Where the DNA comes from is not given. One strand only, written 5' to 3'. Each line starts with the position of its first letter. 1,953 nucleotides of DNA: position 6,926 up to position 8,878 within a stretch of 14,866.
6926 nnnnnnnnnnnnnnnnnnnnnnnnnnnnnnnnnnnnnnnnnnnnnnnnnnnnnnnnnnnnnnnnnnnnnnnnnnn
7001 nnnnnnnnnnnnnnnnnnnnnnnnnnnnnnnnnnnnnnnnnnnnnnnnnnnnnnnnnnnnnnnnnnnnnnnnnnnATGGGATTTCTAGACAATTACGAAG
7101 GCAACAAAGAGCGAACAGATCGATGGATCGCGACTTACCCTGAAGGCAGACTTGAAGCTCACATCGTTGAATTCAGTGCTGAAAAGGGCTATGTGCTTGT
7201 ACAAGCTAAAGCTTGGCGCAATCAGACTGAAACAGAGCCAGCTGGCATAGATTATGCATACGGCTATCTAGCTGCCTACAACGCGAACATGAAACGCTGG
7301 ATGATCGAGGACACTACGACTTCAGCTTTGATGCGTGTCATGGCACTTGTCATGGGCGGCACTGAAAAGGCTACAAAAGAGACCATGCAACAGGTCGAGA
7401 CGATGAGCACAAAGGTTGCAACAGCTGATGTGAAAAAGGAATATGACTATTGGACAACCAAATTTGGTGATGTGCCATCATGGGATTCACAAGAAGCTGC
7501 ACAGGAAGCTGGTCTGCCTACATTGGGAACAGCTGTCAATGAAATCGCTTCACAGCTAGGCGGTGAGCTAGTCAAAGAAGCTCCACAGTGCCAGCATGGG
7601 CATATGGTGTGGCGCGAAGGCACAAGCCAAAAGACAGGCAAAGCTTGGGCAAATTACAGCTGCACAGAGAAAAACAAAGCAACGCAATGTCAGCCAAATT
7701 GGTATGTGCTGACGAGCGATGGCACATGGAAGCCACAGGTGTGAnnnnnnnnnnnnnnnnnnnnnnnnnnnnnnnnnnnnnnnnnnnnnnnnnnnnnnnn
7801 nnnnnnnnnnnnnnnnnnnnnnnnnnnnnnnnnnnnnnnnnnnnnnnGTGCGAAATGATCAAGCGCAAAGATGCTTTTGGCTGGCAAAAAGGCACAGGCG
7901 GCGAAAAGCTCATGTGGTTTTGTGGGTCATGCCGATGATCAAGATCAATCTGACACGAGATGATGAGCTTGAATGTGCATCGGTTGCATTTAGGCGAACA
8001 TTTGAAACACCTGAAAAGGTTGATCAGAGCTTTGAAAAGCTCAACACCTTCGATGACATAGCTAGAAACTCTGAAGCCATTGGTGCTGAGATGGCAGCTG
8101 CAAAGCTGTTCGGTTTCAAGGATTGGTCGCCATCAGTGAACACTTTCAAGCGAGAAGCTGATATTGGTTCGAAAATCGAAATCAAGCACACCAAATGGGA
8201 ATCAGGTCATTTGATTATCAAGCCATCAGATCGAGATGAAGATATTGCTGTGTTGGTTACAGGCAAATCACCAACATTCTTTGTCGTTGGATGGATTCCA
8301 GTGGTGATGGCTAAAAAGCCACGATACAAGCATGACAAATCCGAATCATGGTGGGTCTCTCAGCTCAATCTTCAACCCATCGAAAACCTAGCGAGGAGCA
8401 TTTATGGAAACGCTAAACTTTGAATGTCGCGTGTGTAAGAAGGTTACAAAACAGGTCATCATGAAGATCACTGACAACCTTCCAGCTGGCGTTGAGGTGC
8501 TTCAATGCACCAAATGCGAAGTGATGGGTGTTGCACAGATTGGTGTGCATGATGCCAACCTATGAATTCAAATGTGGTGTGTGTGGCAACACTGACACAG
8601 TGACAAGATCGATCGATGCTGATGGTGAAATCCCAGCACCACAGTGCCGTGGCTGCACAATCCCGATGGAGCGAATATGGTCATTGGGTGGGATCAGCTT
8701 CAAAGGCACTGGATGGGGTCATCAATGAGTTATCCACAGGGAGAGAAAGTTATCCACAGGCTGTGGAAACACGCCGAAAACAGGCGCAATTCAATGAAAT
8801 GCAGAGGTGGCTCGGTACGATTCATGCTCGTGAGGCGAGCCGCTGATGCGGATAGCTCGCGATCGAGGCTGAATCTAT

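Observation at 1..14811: Near-minimal tailed phage: full virion, lysis and packaging set but no recognisable replication, lysogeny or transcription genes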

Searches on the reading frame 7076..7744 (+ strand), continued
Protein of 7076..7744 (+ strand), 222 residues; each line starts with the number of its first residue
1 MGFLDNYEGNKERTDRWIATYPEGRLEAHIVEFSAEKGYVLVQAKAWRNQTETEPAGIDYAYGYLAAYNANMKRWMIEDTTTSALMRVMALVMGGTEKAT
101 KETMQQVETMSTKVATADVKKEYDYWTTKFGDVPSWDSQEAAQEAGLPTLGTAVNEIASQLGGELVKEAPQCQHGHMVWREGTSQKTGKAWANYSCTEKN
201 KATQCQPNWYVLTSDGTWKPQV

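Call 61: find_related_loci(query=window:7076-7741:+, collection=genome_contigs, flank=10000)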
Query window:7076-7741:+ (222 aa) in genome_contigs; peptide patterns used: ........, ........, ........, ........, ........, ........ (x = any residue, [..] = any of these).
30 stretches matched a pattern; 1 encode a relative of the query (tblastn E <= 1e-3); 1 distinct loci.
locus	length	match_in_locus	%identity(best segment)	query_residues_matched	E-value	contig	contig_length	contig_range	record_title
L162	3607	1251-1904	74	1-218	1e-116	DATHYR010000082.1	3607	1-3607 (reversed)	MAG TPA_asm: Pseudomonadales bacterium isolate SMAG_U16216 k141_753752, whole genome shotgun sequence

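Call 65: find_encoding_contigs(protein=window:7076-7744:+, flank=10000, max_places=6)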
Protein window:7076-7744:+ (222 aa): 2 contigs read that carry it; 1 place shown.
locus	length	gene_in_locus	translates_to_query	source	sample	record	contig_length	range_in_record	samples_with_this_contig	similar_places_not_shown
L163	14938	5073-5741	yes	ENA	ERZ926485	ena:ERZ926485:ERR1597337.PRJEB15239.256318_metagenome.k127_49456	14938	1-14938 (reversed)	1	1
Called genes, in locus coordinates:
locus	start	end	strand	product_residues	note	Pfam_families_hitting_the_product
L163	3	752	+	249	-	?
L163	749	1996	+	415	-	-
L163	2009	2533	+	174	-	-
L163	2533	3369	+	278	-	-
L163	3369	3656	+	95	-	-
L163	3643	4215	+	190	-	PF05257:CHAP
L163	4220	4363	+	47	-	-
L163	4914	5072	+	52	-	-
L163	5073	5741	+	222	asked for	PF25690:Phage_gp49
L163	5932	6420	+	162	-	-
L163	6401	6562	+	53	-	-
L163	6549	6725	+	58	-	PF09723:Zn_ribbon_8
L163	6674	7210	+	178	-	-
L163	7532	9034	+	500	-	-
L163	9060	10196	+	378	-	PF04860:Phage_portal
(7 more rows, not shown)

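Call 70: get_annotated_region(hit=H34, flank=5000)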
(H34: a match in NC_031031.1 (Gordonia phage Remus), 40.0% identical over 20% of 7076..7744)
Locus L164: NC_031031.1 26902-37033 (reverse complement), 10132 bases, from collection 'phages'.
description: Gordonia phage Remus, complete genome.
organism: Gordonia phage Remus (NCBI taxid 1887652)
taxonomy: Viruses; Duplodnaviria; Heunggongvirae; Uroviricota; Caudoviricetes; Soupsvirus; Soupsvirus strosahl
host: Gordonia terrae 3612; source: soil; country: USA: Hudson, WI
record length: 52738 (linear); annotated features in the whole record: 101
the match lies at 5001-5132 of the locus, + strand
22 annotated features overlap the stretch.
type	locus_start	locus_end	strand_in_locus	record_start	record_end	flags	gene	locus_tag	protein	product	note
CDS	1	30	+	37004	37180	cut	63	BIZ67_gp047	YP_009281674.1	hypothetical protein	-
CDS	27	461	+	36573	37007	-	62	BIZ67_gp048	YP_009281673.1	nucleotide kinase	-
CDS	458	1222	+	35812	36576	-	61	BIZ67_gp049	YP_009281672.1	metallo-phosphoesterase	phosphoesterase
CDS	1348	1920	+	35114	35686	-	60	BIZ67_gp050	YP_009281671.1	sigma-K factor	HTH DNA binding domain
CDS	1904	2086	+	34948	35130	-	59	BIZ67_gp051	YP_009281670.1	hypothetical protein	-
CDS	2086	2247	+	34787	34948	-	58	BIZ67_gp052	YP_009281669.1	hypothetical protein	-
CDS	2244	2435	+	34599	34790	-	57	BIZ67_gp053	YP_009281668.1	hypothetical protein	-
CDS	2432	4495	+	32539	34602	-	56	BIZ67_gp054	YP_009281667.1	ribonucleotide reductase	-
CDS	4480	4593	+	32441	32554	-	55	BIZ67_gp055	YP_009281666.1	membrane protein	-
CDS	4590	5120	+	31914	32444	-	54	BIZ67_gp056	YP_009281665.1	ribonucleoside reductase class II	-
CDS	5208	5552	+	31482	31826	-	53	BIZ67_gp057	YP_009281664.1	MazG-like pyrophosphatase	MazG nucleotide pyrophosphohydrolase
CDS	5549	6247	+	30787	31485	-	52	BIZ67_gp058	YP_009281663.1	thymidylate synthase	ThyX thymidylate synthase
CDS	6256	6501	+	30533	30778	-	51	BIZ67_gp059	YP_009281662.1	hypothetical protein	-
CDS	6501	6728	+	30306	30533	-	50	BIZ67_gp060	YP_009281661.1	hypothetical protein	-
CDS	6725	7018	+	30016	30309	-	49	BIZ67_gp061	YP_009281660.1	HTH DNA binding protein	HTH DNA binding domain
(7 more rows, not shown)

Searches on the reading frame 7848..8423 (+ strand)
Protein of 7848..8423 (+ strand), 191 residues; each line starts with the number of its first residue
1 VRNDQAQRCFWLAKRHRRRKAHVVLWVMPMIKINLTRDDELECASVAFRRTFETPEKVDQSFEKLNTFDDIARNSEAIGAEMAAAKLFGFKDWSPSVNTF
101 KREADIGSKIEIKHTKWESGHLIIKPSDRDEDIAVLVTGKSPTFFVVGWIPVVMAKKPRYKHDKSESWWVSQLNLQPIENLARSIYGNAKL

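Call 8: search_protein_families(library=pfam, max_evalue=0.1, proteins=[window:7848-8423:+])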
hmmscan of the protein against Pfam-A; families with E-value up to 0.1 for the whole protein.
window:7848-8423:+ (191 aa): 0 families

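Call 9: search_protein_families(library=phrogs, max_evalue=0.1, proteins=[window:7848-8423:+])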
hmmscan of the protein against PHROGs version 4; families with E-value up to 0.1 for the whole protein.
window:7848-8423:+ (191 aa): 1 family
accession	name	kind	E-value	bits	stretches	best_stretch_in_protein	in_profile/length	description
phrog_18407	-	unknown function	6.7e-14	53.2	1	56-182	27-159/162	-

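Call 45: find_homologous_proteins(query=window:7935-8423:+)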
Query window:7935-8423:+ (162 aa): 108 proteins with E <= 0.001 among 141 candidates.
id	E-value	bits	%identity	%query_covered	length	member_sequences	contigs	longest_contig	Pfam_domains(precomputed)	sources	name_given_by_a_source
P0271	2.8e-101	354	97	100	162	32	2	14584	-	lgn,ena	-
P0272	2.0e-96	338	91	100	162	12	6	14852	-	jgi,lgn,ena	jgi:hypothetical protein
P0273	8.0e-96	336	91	100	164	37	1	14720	-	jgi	jgi:hypothetical protein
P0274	5.7e-92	324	88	100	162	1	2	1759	-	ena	-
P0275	2.5e-63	230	63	100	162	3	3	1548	-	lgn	-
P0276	1.8e-62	228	62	100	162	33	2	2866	-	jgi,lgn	-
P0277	9.2e-61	222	62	100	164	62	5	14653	-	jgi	jgi:hypothetical protein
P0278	4.0e-60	220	62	100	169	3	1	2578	-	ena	-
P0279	2.0e-58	215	60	100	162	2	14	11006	-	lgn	-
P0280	9.6e-56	206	57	99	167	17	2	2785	-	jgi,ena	-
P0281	4.2e-50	188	53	94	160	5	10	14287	-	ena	-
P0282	4.5e-50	187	55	100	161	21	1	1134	-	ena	-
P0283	5.5e-50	187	53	99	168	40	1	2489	-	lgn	-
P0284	1.1e-49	186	55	100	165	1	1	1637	-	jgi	jgi:hypothetical protein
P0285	2.5e-49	185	50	96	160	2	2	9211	-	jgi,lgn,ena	-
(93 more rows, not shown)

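Call 48: search_solved_structures(query=A3, max_evalue=10, show_alignments=3)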
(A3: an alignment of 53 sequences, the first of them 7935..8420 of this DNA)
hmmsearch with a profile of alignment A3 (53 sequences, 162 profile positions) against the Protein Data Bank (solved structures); distinct sequences matched with E-value up to 10: 2.
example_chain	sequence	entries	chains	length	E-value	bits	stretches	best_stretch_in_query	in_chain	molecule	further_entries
3l76_A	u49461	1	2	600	0.69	12.9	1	67-107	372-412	Aspartokinase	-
3sbu_A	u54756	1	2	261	0.82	12.6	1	99-152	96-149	Hypothetical ntf2-like protein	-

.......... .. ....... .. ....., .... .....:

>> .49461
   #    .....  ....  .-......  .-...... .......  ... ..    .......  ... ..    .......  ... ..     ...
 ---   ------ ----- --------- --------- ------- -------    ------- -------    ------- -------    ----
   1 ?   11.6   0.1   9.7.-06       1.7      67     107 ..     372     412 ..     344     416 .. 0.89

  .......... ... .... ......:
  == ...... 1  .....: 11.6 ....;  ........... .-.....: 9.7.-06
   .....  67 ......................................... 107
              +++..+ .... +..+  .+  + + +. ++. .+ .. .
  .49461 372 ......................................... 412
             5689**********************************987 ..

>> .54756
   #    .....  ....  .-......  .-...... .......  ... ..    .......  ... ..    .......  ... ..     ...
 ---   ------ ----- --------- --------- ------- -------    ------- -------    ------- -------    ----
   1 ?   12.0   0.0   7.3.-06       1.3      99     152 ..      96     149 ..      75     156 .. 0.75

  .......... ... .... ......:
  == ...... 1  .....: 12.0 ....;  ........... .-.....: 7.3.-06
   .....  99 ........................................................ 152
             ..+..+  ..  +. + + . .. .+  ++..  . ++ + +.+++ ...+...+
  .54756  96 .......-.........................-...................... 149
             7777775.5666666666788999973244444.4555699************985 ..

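Call 54: predict_structure(alignment_id=A3)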
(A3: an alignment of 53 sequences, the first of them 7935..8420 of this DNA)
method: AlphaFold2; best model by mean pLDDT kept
length: 162 residues; sequences in the alignment: 53
mean_pLDDT: 87.7   pTM: 0.85
mean pLDDT of the five models: 87.7, 86.9, 86.5, 86.2, 84.9
residues with pLDDT >= 90: 104; 70-90: 37; 50-70: 18; < 50: 3
segments of 3 or more residues with pLDDT < 50: 160-162
pLDDT, mean of each block of 10 residues (from residue 1): 96 94 76 80 93 92 77 73 94 94 95 97 96 94 95 67 46
secondary structure, 60 per line:
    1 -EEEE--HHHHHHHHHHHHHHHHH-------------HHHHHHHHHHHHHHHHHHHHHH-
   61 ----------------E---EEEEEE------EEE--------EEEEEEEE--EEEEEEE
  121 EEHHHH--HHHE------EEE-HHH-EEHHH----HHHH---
elements in order: E2-5 H8-24 H38-59 E81-86 E93-95 E104-111 E114-122 H123-126 E139-141 H156-159

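Call 57: fold_search(model_id=the predicted structure, library=pdb)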
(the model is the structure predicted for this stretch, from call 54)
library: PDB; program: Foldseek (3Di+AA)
matches with E <= 10: 31; with E <= 0.001: 0
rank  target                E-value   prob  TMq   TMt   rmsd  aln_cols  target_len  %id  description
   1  3e42_A                3.5e-01  0.08  0.28  0.20  15.2       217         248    7  Q138F HincII bound to GTCGAC and Ca2+ (cocrystallized) (released 2008-08-26)
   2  1xmc_A                1.3e+00  0.03  0.19  0.07  16.1       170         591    9  C323M mutant structure of mouse carnitine octanoyltransferase (released 2004-10-19)
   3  1tx3_B                1.4e+00  0.03  0.24  0.17  15.3       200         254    6  HINCII BOUND TO COGNATE DNA (released 2005-02-15)
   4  1xhv_B                1.6e+00  0.03  0.25  0.18  16.6       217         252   10  HincII bound to cleaved cognate DNA GTCGAC and Mn2+ (released 2004-09-28)
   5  1kc6_B                1.7e+00  0.03  0.24  0.18  15.0       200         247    8  HincII Bound to Cognate DNA (released 2001-12-07)
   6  2pvi_A                2.9e+00  0.06  0.35  0.35   7.9       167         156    6  PVUII ENDONUCLEASE COMPLEXED TO AN IODINATED COGNATE DNA (released 1999-12-20)
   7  7k58_N                2.9e+00  0.02  0.16  0.22  16.2       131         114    8  Structure of outer-arm dyneins bound to microtubule with microtubule binding state 1(MTBS-1) (released 2021-09-29)
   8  1xl7_A                3.3e+00  0.02  0.20  0.07  16.2       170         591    9  Crystal Structure of Mouse Carnitine Octanoyltransferase (released 2004-10-19)
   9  1pvi_A                4.6e+00  0.04  0.33  0.34   7.1       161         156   10  STRUCTURE OF PVUII ENDONUCLEASE WITH COGNATE DNA (released 1995-02-14)
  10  9f84                  4.6e+00  0.01  0.14  0.05  14.5        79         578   14  Structure of Choline O-acetyltransferase in complex with 1-Methyl-4-[2-(1-naphthyl)-2-(propylthio)ethyl]pyridinium at 1. (released 2025-05-21)
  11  6p4o_A                5.3e+00  0.02  0.18  0.08  13.4       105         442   12  Complex of XPB helicase with Bax1 endonuclease from Sulfurisphaera tokodaii at 3.15 Angstroms resolution (released 2020-06-03)
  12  4jdr_A                5.6e+00  0.03  0.14  0.06   7.6        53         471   17  Dihydrolipoamide dehydrogenase of pyruvate dehydrogenase from escherichia coli (released 2013-04-24)
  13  8rsl_A                5.6e+00  0.02  0.17  0.11  12.6        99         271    8  Crystal structure of Staphylococcus aureus macrodomain (released 2024-09-25)
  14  5msq                  5.6e+00  0.00  0.12  0.05  18.1       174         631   12  Structure of the A domain of carboxylic acid reductase (CAR) from Nocardia iowensis in complex with AMP and iodide (released 2018-01-17)
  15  6p4o_E                6.8e+00  0.01  0.15  0.07  14.0       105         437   14  Complex of XPB helicase with Bax1 endonuclease from Sulfurisphaera tokodaii at 3.15 Angstroms resolution (released 2020-06-03)
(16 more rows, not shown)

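Call 60: fold_search(model_id=the predicted structure, library=viral)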
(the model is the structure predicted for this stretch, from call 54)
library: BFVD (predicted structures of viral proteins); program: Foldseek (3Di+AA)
matches with E <= 10: 151; with E <= 0.001: 46
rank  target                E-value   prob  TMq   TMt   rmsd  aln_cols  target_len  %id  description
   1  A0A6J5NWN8            1.3e-19  1.00  0.93  0.62   1.7       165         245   42  Uncharacterized protein [uncultured Caudovirales phage]
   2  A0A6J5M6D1            1.4e-19  1.00  0.89  0.86   2.0       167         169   38  Uncharacterized protein [uncultured Caudovirales phage]
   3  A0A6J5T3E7            8.0e-18  1.00  0.89  0.86   2.1       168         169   35  Uncharacterized protein [uncultured Caudovirales phage]
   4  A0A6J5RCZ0            3.3e-14  1.00  0.67  0.91   1.8       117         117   50  Uncharacterized protein [uncultured Caudovirales phage]
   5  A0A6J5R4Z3            6.9e-14  1.00  0.81  0.82   2.8       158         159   33  Uncharacterized protein [uncultured Caudovirales phage]
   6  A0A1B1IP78            6.1e-12  1.00  0.79  0.77   3.2       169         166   20  (no name in the UniProt tables at hand)
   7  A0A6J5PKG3            2.5e-11  1.00  0.77  0.82   3.7       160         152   21  Uncharacterized protein [uncultured Caudovirales phage]
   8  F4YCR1                6.6e-11  1.00  0.84  0.85   2.2       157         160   25  (no name in the UniProt tables at hand)
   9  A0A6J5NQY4            1.0e-10  1.00  0.81  0.84   2.5       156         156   23  Uncharacterized protein [uncultured Caudovirales phage]
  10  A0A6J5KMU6            2.5e-10  1.00  0.75  0.67   3.9       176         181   24  Uncharacterized protein [uncultured Caudovirales phage]
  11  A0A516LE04            3.7e-10  1.00  0.76  0.61   3.5       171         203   19  (no name in the UniProt tables at hand)
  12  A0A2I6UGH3            6.2e-10  1.00  0.79  0.77   2.9       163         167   18  Uncharacterized protein [Salinibacter phage M8CR30-4]
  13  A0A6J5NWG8            7.6e-10  1.00  0.79  0.82   2.7       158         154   16  Uncharacterized protein [uncultured Caudovirales phage]
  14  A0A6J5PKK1            1.1e-09  1.00  0.61  0.92   1.3       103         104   59  Uncharacterized protein (Fragment) [uncultured Caudovirales phage]
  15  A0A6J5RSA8            2.0e-09  1.00  0.77  0.75   4.2       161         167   19  Uncharacterized protein [uncultured Caudovirales phage]
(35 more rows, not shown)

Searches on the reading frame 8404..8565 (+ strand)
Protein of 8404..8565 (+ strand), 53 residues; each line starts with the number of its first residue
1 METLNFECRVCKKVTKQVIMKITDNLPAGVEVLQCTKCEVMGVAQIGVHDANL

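Call 8: search_protein_families(library=pfam, max_evalue=0.1, proteins=[window:8404-8565:+])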
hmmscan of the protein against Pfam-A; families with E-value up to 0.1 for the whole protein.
window:8404-8565:+ (53 aa): 4 families
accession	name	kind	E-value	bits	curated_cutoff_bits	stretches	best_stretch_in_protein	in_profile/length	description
PF05180.17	zf-DNL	-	0.0071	16.7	27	1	4-40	2-36/64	DNL zinc finger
PF05129.18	Zn_ribbon_Elf1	-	0.051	14.1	29.8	1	5-41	22-55/79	Transcription elongation factor Elf1 like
PF13465.12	zf-H2C2_2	-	0.08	13.8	40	0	5-17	14-26/26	Zinc-finger double domain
PF00935.25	Ribosomal_L44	-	0.096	13.5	25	0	3-22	51-70/76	Ribosomal protein L44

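Call 9: search_protein_families(library=phrogs, max_evalue=0.1, proteins=[window:8404-8565:+])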
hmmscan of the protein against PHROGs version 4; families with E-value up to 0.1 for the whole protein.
window:8404-8565:+ (53 aa): 2 families
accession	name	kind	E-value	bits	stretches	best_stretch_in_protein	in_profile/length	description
phrog_1305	-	DNA, RNA and nucleotide metabolism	0.05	14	1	2-48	13-65/226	DNA binding protein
phrog_4480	-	unknown function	0.076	14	1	7-49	15-55/99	-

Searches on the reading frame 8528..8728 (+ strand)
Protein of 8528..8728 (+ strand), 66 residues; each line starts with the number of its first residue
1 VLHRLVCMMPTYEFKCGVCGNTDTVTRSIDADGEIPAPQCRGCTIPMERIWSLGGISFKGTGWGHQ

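Call 8: search_protein_families(library=pfam, max_evalue=0.1, proteins=[window:8528-8728:+])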
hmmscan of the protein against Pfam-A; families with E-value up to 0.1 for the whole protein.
window:8528-8728:+ (66 aa): 4 families
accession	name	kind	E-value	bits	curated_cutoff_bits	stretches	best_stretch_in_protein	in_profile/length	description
PF09723.15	Zn_ribbon_8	-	1.4e-07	31.8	34.4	1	9-49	1-39/41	Zinc ribbon domain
PF05129.18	Zn_ribbon_Elf1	-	0.0029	18.1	29.8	1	12-45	21-54/79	Transcription elongation factor Elf1 like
PF16988.10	Vps36-NZF-N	-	0.019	14.8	27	1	15-48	11-44/65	Vacuolar protein sorting 36 NZF-N zinc-finger domain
PF22609.1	Fe_hydrogense_Fe-S_bd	-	0.071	13.2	27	1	4-19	9-24/41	Iron hydrogenase 1-like, iron-sulfur centre-binding domain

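Call 9: search_protein_families(library=phrogs, max_evalue=0.1, proteins=[window:8528-8728:+])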
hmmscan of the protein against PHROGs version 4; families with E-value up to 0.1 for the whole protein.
window:8528-8728:+ (66 aa): 2 families
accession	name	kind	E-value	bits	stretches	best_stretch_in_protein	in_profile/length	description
phrog_1076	-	transcription regulation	0.00014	22.4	1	7-64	89-145/339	FmdB-like transcriptional regulator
phrog_385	-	transcription regulation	0.0031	18.9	1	9-30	1-22/80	transcriptional regulator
